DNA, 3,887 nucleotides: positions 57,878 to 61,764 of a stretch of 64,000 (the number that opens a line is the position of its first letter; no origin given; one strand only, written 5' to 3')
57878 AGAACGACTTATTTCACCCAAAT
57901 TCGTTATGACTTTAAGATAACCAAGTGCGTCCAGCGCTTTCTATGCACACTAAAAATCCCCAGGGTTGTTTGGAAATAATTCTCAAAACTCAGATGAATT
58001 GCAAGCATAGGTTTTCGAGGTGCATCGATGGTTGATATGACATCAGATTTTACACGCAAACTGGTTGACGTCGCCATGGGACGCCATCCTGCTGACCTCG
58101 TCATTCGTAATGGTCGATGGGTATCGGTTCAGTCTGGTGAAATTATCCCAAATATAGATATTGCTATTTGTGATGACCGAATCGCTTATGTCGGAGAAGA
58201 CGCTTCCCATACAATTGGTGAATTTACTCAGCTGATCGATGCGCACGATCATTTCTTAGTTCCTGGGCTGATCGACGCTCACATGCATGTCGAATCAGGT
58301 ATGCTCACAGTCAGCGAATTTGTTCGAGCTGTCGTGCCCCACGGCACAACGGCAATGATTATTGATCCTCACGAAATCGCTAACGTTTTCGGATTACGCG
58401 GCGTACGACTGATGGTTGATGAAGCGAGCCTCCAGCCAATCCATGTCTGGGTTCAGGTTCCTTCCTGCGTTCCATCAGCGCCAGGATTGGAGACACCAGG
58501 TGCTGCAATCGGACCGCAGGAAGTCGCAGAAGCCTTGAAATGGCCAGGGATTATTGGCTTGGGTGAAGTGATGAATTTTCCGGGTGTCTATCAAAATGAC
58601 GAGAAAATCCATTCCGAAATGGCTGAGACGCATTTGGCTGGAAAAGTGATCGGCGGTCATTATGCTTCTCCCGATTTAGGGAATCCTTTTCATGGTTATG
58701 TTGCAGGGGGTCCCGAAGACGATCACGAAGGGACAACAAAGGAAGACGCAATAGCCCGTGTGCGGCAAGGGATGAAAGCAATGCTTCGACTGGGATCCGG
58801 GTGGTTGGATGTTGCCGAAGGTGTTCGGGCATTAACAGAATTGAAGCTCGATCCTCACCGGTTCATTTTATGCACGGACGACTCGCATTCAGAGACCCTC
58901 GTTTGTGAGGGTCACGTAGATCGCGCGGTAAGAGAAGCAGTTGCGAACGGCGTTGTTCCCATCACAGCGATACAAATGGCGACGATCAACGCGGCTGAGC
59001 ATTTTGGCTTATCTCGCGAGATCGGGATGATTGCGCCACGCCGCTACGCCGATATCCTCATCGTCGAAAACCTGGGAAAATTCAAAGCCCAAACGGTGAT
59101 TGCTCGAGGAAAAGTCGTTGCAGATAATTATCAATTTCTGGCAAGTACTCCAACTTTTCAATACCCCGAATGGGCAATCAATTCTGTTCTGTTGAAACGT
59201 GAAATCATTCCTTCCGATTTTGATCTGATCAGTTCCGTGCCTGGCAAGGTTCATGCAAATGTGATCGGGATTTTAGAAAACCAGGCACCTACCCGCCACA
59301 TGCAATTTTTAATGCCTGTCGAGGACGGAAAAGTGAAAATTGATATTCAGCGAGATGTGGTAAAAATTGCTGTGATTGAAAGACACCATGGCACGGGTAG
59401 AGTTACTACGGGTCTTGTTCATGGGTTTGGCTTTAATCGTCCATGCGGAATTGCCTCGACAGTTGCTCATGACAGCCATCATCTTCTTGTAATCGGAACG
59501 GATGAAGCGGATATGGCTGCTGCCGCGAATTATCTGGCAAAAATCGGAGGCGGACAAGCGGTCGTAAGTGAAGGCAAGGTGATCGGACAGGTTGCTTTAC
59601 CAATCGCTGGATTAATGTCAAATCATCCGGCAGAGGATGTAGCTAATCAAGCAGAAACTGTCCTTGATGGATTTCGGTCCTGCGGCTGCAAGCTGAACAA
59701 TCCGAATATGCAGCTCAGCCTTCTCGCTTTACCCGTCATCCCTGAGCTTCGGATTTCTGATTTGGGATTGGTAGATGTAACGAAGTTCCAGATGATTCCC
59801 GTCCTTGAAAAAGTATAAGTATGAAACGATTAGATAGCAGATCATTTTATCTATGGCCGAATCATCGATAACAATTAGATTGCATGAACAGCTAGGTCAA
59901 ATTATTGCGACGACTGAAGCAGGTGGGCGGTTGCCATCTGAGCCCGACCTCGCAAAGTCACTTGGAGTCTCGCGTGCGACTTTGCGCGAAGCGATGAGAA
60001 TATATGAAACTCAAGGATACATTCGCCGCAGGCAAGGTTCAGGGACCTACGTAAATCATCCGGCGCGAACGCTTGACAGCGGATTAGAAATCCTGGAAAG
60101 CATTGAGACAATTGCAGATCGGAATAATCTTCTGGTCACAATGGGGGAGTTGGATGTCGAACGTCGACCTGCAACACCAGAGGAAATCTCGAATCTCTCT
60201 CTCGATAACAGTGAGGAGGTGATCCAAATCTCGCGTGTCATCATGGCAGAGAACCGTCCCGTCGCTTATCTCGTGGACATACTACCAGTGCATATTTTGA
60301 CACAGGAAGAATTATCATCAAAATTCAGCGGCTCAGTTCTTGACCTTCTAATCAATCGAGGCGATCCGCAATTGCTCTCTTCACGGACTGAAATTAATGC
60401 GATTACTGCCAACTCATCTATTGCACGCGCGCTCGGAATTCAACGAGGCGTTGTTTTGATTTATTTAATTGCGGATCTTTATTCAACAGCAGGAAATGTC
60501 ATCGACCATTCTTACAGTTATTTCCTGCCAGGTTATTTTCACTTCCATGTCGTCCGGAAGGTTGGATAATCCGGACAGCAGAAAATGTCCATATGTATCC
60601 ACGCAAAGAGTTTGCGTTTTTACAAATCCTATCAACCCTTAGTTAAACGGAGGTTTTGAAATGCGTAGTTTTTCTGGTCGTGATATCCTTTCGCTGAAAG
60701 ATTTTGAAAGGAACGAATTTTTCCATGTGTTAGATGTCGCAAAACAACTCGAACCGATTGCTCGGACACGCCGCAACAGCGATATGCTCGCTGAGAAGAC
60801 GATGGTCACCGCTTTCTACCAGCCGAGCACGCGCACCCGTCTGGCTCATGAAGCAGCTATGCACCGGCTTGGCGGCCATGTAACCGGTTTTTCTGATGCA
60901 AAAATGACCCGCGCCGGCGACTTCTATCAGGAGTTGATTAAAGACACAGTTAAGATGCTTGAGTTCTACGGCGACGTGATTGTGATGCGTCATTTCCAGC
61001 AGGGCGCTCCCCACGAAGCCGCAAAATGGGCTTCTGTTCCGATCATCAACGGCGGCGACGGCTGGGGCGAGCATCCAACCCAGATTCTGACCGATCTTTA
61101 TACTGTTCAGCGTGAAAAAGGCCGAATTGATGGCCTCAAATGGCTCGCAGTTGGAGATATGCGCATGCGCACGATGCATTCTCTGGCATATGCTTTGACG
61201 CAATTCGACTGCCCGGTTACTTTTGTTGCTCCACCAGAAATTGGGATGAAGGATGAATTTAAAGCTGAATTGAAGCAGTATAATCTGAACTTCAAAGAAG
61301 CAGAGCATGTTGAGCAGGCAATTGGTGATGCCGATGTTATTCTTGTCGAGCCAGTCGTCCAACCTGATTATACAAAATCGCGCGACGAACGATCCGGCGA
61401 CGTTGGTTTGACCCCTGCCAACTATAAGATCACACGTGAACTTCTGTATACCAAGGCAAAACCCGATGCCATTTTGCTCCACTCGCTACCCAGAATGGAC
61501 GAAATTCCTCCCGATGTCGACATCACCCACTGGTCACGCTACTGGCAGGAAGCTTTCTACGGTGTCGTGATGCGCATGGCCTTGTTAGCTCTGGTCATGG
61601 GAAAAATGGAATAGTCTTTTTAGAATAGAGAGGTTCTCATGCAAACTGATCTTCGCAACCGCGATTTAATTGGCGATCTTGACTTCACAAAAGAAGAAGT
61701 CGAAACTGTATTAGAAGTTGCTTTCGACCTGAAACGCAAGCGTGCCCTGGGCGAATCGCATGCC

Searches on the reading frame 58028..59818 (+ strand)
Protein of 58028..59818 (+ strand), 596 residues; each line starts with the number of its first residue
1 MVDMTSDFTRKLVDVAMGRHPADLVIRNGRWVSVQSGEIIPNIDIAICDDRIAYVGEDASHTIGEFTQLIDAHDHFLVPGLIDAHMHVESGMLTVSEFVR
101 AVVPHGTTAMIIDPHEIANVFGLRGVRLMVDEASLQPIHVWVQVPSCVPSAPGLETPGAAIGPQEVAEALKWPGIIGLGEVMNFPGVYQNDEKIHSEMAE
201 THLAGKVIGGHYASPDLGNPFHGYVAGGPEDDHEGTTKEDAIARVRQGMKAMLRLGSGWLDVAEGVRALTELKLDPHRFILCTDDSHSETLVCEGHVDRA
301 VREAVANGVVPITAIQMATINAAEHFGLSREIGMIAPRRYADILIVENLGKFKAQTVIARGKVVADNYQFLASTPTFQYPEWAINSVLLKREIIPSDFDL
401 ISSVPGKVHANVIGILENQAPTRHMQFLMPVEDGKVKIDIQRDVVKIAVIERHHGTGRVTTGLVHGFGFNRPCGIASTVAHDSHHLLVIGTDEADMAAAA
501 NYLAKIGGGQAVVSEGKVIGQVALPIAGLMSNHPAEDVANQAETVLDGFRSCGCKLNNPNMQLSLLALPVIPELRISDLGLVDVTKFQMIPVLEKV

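Call 48: search_protein_families(library=pfam, proteins=[window:58028-59818:+], max_evalue=0.00001)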
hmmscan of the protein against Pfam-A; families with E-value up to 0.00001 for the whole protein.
window:58028-59818:+ (596 aa): 3 families
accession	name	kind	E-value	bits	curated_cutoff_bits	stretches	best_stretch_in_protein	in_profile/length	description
PF13382.11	Adenine_deam_C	-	1.3e-62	210.6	27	1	421-588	3-169/169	Adenine deaminase C-terminal domain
PF01979.26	Amidohydro_1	-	8.1e-28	98.1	25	1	76-364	1-345/345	Amidohydrolase family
PF07969.17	Amidohydro_3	-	1.9e-08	34.7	29.7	0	313-364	411-471/472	Amidohydrolase family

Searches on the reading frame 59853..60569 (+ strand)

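Call 48: search_protein_families(library=pfam, proteins=[window:59853-60569:+], max_evalue=0.00001)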
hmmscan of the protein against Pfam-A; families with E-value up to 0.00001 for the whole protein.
window:59853-60569:+ (238 aa): 2 families
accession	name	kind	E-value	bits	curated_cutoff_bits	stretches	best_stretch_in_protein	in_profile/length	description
PF07702.18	UTRA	-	5.2e-17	62.4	23.8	1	100-226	11-137/141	UTRA domain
PF00392.27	GntR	-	6.9e-14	51.7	27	1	20-67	17-64/64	Bacterial regulatory proteins, gntR family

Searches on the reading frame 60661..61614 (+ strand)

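Call 48: search_protein_families(library=pfam, proteins=[window:60661-61614:+], max_evalue=0.00001)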
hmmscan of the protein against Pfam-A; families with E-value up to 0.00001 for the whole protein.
window:60661-61614:+ (317 aa): 2 families
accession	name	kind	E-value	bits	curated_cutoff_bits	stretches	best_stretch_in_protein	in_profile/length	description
PF02729.26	OTCace_N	-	1.8e-44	151.8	29.9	1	7-150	1-147/148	Aspartate/ornithine carbamoyltransferase, carbamoyl-P binding domain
PF00185.30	OTCace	-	2.2e-22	80.2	29.4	1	158-311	2-156/157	Aspartate/ornithine carbamoyltransferase, Asp/Orn binding domain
